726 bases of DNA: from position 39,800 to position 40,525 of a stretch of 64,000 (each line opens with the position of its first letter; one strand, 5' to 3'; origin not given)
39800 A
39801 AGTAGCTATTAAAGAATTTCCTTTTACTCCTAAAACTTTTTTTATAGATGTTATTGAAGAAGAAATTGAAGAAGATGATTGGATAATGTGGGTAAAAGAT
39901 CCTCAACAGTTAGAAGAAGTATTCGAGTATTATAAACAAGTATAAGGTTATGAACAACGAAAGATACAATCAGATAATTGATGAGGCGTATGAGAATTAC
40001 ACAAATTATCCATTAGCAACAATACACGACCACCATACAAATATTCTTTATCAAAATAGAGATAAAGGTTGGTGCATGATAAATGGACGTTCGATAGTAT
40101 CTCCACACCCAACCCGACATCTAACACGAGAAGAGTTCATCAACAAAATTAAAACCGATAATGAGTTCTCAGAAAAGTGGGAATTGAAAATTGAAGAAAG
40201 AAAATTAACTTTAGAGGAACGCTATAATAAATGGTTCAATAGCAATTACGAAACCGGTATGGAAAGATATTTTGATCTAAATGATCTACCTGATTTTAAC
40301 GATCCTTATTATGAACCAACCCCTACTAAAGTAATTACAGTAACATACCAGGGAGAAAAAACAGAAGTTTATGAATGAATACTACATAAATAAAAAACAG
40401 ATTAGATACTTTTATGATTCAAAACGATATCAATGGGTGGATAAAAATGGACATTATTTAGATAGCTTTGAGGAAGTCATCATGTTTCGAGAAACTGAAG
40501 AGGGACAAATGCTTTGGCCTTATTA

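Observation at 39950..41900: Tandem paralogs whose internal segment recurs inside an insertion of the thymidylate synthase gene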

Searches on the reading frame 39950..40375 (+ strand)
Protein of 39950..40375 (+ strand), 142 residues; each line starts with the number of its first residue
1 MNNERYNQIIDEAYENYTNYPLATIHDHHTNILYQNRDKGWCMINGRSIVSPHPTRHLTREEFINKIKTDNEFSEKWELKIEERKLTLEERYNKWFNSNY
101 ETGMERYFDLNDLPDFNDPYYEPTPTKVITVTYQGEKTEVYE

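Call 5: search_protein_families(library=pfam, proteins=[window:39950-40375:+], max_evalue=0.1)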
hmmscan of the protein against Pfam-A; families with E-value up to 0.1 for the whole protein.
window:39950-40375:+ (142 aa): 0 families

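Call 7: search_protein_families(library=phrogs, proteins=[window:39950-40375:+], max_evalue=0.01)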
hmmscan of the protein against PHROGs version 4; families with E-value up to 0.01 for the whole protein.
window:39950-40375:+ (142 aa): 0 families

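Call 8: search_dna_similar(query=window:39950-40375:+, collection=phages, mode=protein, max_evalue=1, max_rows=25)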
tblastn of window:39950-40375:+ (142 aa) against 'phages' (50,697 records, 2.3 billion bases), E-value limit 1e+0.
Records with a match: 1; places in all: 1; records where one place covers at least 80% of the query: 0.
Best place of each record, by identity: <60% 1.
By first word of the organism name: uncultured 1.
By host as written in the record: - 1.
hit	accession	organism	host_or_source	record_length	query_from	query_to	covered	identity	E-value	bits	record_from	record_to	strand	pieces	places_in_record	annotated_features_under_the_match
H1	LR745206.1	uncultured phage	metagenomic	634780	5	64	42%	37.5%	7e-4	44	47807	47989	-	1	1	record has no annotation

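Call 13: find_homologous_proteins(query=window:39950-40375:+, max_evalue=0.01)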
Query window:39950-40375:+ (142 aa): 565 proteins with E <= 0.01 among 575 candidates; the best 120 are listed.
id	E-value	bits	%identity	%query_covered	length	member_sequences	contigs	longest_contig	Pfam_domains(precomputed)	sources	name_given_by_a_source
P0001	1.2e-92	325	100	100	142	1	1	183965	-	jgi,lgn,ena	-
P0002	2.6e-71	256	79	100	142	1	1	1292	-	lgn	-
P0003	3.6e-71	255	79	100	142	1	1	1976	-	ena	-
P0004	4.2e-66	239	77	92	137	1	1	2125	-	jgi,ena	jgi:hypothetical protein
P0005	2.8e-62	227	71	100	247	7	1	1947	-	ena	-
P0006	1.0e-57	212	71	100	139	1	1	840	-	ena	-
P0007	2.2e-53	198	65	99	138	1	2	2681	-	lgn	-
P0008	2.8e-52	194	66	100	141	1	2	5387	-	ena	-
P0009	1.5e-50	189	62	100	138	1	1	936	-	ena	-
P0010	2.2e-50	188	65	100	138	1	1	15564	-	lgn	-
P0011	4.1e-50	187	66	100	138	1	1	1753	-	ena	-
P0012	1.1e-49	186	64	100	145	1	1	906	-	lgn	-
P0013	1.4e-49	185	64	100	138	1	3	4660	-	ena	-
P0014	1.5e-49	185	63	100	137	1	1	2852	-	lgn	-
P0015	2.8e-49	184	63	100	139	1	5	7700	-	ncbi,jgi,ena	jgi:hypothetical protein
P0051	3.9e-45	171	59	100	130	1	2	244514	-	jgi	-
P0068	1.1e-42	163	59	100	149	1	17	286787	-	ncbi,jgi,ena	jgi:hypothetical protein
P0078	7.9e-42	160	54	100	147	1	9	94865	-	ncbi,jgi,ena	jgi:hypothetical protein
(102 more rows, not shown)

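Call 27: find_encoding_contigs(protein=P0068, flank=5000, max_places=2)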
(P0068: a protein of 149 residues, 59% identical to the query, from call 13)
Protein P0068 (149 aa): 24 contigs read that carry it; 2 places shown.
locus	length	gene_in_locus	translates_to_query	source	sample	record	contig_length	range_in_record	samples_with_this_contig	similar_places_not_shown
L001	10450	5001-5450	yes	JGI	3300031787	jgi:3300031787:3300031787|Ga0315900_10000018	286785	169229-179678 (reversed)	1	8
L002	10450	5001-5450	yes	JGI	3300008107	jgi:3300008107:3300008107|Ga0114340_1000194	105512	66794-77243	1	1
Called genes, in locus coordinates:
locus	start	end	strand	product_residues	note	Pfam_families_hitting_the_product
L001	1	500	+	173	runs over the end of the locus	PF18143:HAD_SAK_2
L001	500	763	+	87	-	-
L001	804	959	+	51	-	-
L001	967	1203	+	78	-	-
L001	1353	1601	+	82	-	-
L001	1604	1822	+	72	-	-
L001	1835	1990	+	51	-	-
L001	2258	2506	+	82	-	-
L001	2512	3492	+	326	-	-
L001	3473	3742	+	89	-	-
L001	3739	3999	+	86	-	-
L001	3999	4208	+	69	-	-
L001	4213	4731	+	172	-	-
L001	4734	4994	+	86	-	-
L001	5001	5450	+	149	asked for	-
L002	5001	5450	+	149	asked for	-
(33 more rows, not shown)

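Call 28: find_encoding_contigs(protein=P0051, flank=5000, max_places=2)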
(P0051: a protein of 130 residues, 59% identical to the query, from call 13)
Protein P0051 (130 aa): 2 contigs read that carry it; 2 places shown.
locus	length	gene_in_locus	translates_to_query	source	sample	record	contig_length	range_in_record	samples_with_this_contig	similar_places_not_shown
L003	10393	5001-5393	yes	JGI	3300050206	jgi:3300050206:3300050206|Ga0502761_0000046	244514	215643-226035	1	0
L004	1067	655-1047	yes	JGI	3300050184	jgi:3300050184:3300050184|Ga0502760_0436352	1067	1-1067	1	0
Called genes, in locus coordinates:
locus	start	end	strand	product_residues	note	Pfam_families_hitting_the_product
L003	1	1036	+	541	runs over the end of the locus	-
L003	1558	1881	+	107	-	-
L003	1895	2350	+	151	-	-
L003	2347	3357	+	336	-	PF18911:PKD_4 (weak)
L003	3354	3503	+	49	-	-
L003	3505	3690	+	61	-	-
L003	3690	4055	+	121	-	-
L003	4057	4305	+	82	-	-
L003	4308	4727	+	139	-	PF20274:cREC_REC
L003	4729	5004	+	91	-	-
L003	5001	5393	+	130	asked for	-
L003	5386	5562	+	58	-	-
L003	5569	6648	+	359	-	PF00303:Thymidylat_synt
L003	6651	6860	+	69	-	-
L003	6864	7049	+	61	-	-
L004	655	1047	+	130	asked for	-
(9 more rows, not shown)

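Call 29: find_encoding_contigs(protein=P0078, flank=5000, max_places=2)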
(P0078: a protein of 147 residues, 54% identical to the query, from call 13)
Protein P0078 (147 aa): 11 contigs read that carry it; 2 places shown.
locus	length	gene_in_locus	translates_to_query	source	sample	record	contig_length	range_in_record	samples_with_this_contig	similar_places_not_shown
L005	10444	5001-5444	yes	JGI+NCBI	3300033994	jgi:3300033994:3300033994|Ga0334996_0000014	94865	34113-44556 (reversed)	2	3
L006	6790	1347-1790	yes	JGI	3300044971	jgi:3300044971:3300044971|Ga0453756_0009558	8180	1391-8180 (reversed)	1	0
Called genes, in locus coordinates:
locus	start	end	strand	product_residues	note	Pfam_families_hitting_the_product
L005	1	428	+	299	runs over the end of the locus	PF01555:N6_N4_Mtase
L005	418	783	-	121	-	PF02643:DUF192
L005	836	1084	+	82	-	-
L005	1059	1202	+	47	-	-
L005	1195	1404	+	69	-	-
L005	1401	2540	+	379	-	PF03951:Gln-synt_N, PF00120:Gln-synt_C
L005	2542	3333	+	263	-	PF02086:MethyltransfD12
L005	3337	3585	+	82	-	-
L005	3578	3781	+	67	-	-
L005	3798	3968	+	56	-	-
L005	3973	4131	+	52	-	-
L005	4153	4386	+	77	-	-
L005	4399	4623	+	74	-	-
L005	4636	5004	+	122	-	PF03061:4HBT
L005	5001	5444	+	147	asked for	-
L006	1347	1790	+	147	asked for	-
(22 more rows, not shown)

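Call 30: predict_structure(alignment_id=A1)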
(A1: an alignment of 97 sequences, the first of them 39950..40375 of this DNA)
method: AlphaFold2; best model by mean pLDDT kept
length: 142 residues; sequences in the alignment: 97
mean_pLDDT: 76.4   pTM: 0.64
mean pLDDT of the five models: 76.4, 75.6, 74.8, 73.6, 73.3
residues with pLDDT >= 90: 44; 70-90: 54; 50-70: 17; < 50: 27
segments of 3 or more residues with pLDDT < 50: 24-27, 30-37, 39-45, 47-53
pLDDT, mean of each block of 10 residues (from residue 1): 81 88 52 45 44 66 91 91 92 83 69 84 89 92 88
secondary structure, 60 per line:
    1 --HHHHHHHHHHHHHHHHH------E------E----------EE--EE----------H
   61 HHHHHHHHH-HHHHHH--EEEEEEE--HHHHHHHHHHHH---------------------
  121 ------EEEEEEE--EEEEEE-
elements in order: H3-19 H60-69 H71-76 E79-85 H88-99 E127-133 E136-141

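Call 36: find_related_loci(query=A1, collection=viral_contigs, flank=6000)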
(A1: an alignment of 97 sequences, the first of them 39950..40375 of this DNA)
Query A1 (142 aa) in viral_contigs; peptide patterns used: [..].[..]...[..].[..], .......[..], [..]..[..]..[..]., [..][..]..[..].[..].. (x = any residue, [..] = any of these).
328 stretches matched a pattern; 156 encode a relative of the query (tblastn E <= 1e-3); the best 80 are kept; 77 distinct loci.
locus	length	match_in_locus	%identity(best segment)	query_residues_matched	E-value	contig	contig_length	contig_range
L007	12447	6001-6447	59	1-142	2e-48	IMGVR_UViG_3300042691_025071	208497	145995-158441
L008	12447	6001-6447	59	1-142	2e-48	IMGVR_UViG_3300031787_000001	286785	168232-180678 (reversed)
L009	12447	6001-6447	59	1-142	2e-48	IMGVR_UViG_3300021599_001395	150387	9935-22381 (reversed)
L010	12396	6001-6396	59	3-142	2e-45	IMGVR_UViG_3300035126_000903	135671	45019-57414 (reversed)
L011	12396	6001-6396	59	3-142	2e-45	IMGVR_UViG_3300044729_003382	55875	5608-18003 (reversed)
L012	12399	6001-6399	58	1-142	1e-44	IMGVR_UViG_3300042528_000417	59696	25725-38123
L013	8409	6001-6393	61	1-142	8e-43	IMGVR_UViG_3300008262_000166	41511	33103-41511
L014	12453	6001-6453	52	1-142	1e-42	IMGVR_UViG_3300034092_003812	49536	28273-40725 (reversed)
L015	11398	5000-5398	56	1-142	3e-41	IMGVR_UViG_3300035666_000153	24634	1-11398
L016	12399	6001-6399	56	1-142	3e-41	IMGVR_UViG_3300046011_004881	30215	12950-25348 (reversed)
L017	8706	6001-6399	56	1-142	3e-41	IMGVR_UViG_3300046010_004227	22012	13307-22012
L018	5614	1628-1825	86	12-77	4e-38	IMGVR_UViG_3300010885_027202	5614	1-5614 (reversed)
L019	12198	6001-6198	85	12-77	3e-38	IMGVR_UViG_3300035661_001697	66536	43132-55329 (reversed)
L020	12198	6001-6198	86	12-77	4e-38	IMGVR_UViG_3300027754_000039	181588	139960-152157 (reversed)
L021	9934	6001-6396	42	3-142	3e-30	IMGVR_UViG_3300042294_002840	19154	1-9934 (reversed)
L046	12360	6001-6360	38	1-142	6e-16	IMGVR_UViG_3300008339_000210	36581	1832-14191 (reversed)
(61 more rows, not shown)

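Call 37: fold_search(model_id=the predicted structure, library=viral)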
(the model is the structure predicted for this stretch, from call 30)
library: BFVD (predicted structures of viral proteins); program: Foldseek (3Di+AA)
matches with E <= 10: 186; with E <= 0.001: 3
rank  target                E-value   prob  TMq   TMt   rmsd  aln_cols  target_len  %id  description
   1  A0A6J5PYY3            5.7e-10  1.00  0.58  0.70   5.6       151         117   37  Uncharacterized protein [uncultured Caudovirales phage]
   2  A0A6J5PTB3            2.2e-08  1.00  0.53  0.44   7.7       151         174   36  Uncharacterized protein [uncultured Caudovirales phage]
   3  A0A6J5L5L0            2.1e-07  1.00  0.48  0.62   3.8        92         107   43  Uncharacterized protein [uncultured Caudovirales phage]
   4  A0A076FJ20            4.4e-01  0.06  0.17  0.05  14.8       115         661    8  Uncharacterized protein [Penaeus monodon nudivirus]
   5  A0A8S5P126            9.3e-01  0.13  0.22  0.08   5.4        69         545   19  Uncharacterized protein [Myoviridae sp. ctLnO19]
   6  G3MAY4                1.1e+00  0.14  0.23  0.25   8.1        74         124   14  Gp604 [Bacillus phage G]
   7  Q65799                1.4e+00  0.13  0.21  0.22   8.7        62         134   14  Viral nonstructural protein p125 (Fragment) [Bovine viral diarrhea virus]
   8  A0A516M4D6            1.4e+00  0.09  0.27  0.19  12.5       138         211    7  (no name in the UniProt tables at hand)
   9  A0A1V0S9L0            1.4e+00  0.01  0.10  0.08  23.4       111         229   12  Uncharacterized protein [Catovirus CTV1]
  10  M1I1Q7                1.5e+00  0.04  0.16  0.21  10.1        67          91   28  (no name in the UniProt tables at hand)
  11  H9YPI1                1.5e+00  0.01  0.10  0.12  17.3        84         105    8  (no name in the UniProt tables at hand)
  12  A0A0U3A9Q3            1.5e+00  0.01  0.12  0.15  30.1       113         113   12  E1^E4 [Human papillomavirus type 32]
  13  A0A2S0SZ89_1          1.5e+00  0.01  0.13  0.04  14.3       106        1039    9  Replicase [Murine feces-associated hepe-like virus]
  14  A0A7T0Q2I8            1.6e+00  0.06  0.12  0.14  12.3        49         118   14  (no name in the UniProt tables at hand)
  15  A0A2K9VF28            1.6e+00  0.04  0.16  0.14   9.5        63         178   14  Uncharacterized protein [Mycobacterium phage Rem711]
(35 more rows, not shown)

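Call 63: search_protein_families(library=pfam, proteins=[L010:6999-8003:+, L046:8153-10039:+], max_evalue=0.01)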
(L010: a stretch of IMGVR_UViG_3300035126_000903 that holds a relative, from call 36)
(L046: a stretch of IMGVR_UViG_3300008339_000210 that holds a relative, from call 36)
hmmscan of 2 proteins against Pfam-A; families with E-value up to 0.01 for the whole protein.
L010:6999-8003:+ (335 aa): 4 families
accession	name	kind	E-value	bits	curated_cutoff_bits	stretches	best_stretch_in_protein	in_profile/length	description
PF24308.1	DUF7487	-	6.2e-15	56.1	27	1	128-229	2-102/220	Family of unknown function (DUF7487)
PF09889.16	DUF2116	-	0.0032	17.9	26.8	1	80-112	6-37/59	Probable treble clef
PF04640.20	PLATZ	-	0.0068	17.4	25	0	55-100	33-78/79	PLATZ transcription factor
PF08772.16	Zn_ribbon_NOB1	-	0.0096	16.4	24.9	0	74-137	5-64/72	Nin one binding (NOB1) Zn-ribbon like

L046:8153-10039:+ (629 aa): 1 family
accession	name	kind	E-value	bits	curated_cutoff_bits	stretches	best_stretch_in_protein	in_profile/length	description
PF00303.24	Thymidylat_synt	-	2e-87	293.2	24.3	3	9-157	2-105/266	Thymidylate synthase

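Call 65: find_related_loci(query=A1, collection=genome_contigs, flank=6000)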
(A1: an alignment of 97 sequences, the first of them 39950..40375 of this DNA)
Query A1 (142 aa) in genome_contigs; peptide patterns used: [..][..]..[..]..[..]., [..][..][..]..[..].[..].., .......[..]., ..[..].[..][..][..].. (x = any residue, [..] = any of these).
193 stretches matched a pattern, but none encodes a relative of the query by tblastn (E <= 1e-3).

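Call 67: search_protein_families(library=ncbifam, proteins=[window:39950-40375:+], max_evalue=0.01)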
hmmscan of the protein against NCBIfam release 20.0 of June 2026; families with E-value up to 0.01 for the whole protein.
window:39950-40375:+ (142 aa): 1 family
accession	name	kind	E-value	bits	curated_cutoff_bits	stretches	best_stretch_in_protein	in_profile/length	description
NF042945.1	DUF4297_antiphage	equivalog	0.001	18.1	300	1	40-110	184-254/400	DUF4297 family anti-phage-associated protein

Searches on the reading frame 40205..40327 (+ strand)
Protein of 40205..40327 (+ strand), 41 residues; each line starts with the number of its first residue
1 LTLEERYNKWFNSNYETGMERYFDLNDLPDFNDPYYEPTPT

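Call 41: find_homologous_proteins(query=window:40205-40327:+, max_evalue=10)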
Query seq(41 aa) (41 aa): 1 proteins with E <= 10 among 1 candidates.
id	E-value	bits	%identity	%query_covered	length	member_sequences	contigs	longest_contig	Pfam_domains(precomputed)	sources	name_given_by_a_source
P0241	1.1e-13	67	80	100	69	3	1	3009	-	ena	-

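Call 47: search_protein_representatives(protein=window:40205-40327:+)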
Query: 41 residues. Proteins with E-value up to 0.001 (for the whole library): 55; up to 1e-10: 9; up to 1e-30: 0. The best 55 are listed.
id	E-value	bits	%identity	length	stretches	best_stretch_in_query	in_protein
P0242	3.2e-15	70.3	88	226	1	1-41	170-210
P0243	1.0e-14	68.7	85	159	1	1-41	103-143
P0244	2.9e-14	67.3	83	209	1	1-41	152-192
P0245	9.0e-12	59.6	72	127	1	2-41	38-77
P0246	1.1e-11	59.4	73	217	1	1-41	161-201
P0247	1.2e-11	59.2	55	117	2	1-41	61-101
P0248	1.8e-11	58.7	73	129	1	1-41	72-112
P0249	7.9e-11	56.7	75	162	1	1-40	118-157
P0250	9.9e-11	56.4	65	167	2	1-40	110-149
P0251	1.6e-10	55.7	68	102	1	3-40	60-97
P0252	1.7e-10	55.7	72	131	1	1-40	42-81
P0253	3.1e-10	54.9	72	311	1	1-40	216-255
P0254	3.8e-10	54.6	57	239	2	5-40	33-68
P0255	4.1e-10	54.5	67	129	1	2-40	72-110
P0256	5.1e-10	54.2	68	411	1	1-40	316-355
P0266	3.9e-09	51.5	38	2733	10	9-34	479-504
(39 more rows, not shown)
